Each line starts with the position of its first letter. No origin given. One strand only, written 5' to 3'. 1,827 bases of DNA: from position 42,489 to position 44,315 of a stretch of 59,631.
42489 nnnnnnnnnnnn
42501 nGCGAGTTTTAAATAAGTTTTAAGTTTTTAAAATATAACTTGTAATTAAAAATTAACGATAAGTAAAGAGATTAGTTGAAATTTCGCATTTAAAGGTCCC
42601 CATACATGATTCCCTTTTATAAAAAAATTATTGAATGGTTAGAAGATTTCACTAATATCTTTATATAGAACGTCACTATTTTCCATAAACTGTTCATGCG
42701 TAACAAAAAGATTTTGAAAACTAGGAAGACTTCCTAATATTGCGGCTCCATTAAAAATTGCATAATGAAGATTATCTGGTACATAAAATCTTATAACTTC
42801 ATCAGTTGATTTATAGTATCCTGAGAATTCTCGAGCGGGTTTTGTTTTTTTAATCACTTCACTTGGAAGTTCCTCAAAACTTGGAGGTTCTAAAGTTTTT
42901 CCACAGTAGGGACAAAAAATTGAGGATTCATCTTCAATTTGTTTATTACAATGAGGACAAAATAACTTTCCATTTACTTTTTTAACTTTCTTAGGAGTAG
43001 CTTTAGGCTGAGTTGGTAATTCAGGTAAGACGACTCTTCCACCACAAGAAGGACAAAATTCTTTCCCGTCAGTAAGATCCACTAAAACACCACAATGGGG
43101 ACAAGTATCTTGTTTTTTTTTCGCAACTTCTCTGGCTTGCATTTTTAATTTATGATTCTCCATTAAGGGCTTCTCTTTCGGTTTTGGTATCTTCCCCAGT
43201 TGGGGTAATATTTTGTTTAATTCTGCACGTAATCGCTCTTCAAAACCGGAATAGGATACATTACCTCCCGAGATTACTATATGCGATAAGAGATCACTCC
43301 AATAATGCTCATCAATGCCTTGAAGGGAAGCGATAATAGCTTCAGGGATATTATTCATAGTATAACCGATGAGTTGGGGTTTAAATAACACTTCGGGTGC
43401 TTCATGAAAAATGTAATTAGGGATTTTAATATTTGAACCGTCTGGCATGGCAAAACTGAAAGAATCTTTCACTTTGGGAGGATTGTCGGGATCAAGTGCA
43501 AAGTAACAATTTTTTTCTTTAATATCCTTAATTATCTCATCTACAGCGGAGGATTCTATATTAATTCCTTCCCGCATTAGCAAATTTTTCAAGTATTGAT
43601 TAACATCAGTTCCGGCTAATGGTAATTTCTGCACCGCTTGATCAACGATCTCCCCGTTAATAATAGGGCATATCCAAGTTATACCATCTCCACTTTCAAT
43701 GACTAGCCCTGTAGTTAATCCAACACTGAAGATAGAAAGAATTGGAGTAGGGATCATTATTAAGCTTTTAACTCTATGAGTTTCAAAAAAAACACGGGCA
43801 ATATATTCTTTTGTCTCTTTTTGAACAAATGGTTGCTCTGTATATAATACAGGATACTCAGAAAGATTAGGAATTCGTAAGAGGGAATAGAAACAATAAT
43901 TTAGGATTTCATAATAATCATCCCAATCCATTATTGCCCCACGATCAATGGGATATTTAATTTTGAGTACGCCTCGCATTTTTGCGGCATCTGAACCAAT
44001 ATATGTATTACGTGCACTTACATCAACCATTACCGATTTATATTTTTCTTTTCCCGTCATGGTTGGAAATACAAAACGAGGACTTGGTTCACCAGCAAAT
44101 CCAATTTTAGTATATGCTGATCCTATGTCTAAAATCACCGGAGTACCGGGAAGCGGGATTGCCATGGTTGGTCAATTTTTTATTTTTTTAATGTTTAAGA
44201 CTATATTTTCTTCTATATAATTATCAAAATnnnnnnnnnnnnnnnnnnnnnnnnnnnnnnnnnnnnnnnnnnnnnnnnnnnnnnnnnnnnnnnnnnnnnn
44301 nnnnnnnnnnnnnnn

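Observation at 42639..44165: Actin-fold ATPase interrupted by a ~130-aa double zinc-ribbon module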

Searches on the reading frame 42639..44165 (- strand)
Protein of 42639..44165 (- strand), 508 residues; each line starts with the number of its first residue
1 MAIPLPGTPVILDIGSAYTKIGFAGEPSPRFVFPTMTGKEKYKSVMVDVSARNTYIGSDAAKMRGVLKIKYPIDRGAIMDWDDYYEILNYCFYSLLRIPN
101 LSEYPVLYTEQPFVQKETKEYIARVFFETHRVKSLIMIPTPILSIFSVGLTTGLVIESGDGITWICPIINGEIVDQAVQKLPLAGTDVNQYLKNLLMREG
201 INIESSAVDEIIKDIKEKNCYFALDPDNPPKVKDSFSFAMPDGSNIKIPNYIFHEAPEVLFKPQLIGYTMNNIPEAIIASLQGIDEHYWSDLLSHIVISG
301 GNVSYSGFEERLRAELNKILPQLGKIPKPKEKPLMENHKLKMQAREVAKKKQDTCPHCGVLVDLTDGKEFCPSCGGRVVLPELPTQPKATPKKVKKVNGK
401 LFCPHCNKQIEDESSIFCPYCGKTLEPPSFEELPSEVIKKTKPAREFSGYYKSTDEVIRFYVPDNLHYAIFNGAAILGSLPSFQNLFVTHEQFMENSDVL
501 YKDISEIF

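Call 3: search_protein_families(library=pfam, proteins=[window:42639-44165:-], max_evalue=0.01)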
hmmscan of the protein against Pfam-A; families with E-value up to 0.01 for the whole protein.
window:42639-44165:- (508 aa): 16 families
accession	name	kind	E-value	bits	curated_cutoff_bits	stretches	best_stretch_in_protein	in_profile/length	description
PF00022.25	Actin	-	1.9e-74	251.1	27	1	9-326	6-353/410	Actin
PF13248.11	Zn_ribbon_3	-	1.2e-08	34.6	27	2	403-424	5-25/26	zinc-ribbon domain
PF13240.11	Zn_Ribbon_1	-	5.4e-08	32.8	25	1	402-424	1-22/23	zinc-ribbon domain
PF12773.13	DZR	-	1.6e-06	28.6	27.3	1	355-422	1-45/45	Double zinc ribbon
PF24460.1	DUF7575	-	6.5e-06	25.8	28.5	1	403-426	6-28/28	Domain of unknown function (DUF7575)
PF01155.25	HypA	-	5.4e-05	23.6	28.9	0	393-424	63-95/112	Hydrogenase/urease nickel incorporation, metallochaperone, hypA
PF18912.6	DZR_2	-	0.00013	22.2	27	0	397-426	18-47/56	Double zinc ribbon domain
PF24463.1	DUF7577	-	0.00013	21.9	28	0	354-377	4-25/27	Domain of unknown function (DUF7577)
PF07191.17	Zn_ribbon_6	-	0.00015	22.1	25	0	393-426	9-40/67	Double zinc ribbon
PF17032.10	Zn_ribbon_15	-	0.00017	22.8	28.9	0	398-422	50-73/73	zinc-ribbon family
PF23455.1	DUF7129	-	0.0014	18.8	30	0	355-378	14-37/45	Domain of unknown function (DUF7129)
PF08271.17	Zn_Ribbon_TF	-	0.0015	18.5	29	0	402-435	2-39/43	TFIIB zinc-binding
PF08772.16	Zn_ribbon_NOB1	-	0.0026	18.3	24.9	0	401-423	9-31/72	Nin one binding (NOB1) Zn-ribbon like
PF02591.20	Zn_ribbon_9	-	0.0033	17.9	29.1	0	353-360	24-31/33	C4-type zinc ribbon domain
PF03884.20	YacG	-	0.0062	16.7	25.5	0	403-423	3-24/52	DNA gyrase inhibitor YacG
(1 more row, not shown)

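Call 4: search_solved_structures(query=window:42639-44165:-, max_evalue=0.001, show_alignments=2)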
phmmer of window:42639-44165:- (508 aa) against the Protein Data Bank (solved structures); distinct sequences matched with E-value up to 0.001: 162 (the best 60 are shown).
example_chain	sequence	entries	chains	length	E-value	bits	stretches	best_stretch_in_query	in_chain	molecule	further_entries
9wc4_A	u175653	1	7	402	9.8e-74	252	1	6-322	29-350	HC1 actin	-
8trm_A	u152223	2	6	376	8.8e-72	245.5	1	10-326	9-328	Actin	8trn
9duv_A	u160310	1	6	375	2.2e-70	240.9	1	8-326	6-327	Actin, alpha skeletal muscle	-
12bw_A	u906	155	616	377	2.3e-70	240.9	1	8-326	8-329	Actin, alpha skeletal muscle | ALPHA ACTIN | a-actin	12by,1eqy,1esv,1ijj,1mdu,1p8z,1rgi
6nas_A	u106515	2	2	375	2.4e-70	240.8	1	8-326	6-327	Actin, alpha skeletal muscle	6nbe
7u8k_A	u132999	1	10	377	2.4e-70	240.8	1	8-326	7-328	Actin, alpha skeletal muscle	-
12bx_A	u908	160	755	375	2.4e-70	240.8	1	8-326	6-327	Actin, alpha skeletal muscle | ACTIN | ACTIN ALPHA 1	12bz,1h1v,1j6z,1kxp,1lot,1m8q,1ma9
4b1u_B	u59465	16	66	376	2.4e-70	240.8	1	8-326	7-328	ACTIN, ALPHA SKELETAL MUSCLE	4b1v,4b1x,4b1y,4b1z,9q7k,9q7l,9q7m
7nep_A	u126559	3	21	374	2.4e-70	240.8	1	8-326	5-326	Actin, alpha skeletal muscle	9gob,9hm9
3g37_O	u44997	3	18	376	2.4e-70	240.8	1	8-326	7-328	Actin, alpha skeletal muscle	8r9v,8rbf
5zza_A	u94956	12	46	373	2.4e-70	240.8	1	8-326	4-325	Actin, alpha skeletal muscle | Actin, alpha skeletal muscle, intermediate form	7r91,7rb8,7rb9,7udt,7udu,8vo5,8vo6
8uz0_J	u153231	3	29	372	2.5e-70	240.7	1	8-326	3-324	Actin, alpha skeletal muscle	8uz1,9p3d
2w49_D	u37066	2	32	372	2.6e-70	240.7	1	8-326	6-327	ACTIN, ALPHA SKELETAL MUSCLE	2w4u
1atn_A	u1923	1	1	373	2.6e-70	240.7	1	8-326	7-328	ACTIN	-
6bno_A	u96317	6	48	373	2.7e-70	240.7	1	8-326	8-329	Actin, alpha skeletal muscle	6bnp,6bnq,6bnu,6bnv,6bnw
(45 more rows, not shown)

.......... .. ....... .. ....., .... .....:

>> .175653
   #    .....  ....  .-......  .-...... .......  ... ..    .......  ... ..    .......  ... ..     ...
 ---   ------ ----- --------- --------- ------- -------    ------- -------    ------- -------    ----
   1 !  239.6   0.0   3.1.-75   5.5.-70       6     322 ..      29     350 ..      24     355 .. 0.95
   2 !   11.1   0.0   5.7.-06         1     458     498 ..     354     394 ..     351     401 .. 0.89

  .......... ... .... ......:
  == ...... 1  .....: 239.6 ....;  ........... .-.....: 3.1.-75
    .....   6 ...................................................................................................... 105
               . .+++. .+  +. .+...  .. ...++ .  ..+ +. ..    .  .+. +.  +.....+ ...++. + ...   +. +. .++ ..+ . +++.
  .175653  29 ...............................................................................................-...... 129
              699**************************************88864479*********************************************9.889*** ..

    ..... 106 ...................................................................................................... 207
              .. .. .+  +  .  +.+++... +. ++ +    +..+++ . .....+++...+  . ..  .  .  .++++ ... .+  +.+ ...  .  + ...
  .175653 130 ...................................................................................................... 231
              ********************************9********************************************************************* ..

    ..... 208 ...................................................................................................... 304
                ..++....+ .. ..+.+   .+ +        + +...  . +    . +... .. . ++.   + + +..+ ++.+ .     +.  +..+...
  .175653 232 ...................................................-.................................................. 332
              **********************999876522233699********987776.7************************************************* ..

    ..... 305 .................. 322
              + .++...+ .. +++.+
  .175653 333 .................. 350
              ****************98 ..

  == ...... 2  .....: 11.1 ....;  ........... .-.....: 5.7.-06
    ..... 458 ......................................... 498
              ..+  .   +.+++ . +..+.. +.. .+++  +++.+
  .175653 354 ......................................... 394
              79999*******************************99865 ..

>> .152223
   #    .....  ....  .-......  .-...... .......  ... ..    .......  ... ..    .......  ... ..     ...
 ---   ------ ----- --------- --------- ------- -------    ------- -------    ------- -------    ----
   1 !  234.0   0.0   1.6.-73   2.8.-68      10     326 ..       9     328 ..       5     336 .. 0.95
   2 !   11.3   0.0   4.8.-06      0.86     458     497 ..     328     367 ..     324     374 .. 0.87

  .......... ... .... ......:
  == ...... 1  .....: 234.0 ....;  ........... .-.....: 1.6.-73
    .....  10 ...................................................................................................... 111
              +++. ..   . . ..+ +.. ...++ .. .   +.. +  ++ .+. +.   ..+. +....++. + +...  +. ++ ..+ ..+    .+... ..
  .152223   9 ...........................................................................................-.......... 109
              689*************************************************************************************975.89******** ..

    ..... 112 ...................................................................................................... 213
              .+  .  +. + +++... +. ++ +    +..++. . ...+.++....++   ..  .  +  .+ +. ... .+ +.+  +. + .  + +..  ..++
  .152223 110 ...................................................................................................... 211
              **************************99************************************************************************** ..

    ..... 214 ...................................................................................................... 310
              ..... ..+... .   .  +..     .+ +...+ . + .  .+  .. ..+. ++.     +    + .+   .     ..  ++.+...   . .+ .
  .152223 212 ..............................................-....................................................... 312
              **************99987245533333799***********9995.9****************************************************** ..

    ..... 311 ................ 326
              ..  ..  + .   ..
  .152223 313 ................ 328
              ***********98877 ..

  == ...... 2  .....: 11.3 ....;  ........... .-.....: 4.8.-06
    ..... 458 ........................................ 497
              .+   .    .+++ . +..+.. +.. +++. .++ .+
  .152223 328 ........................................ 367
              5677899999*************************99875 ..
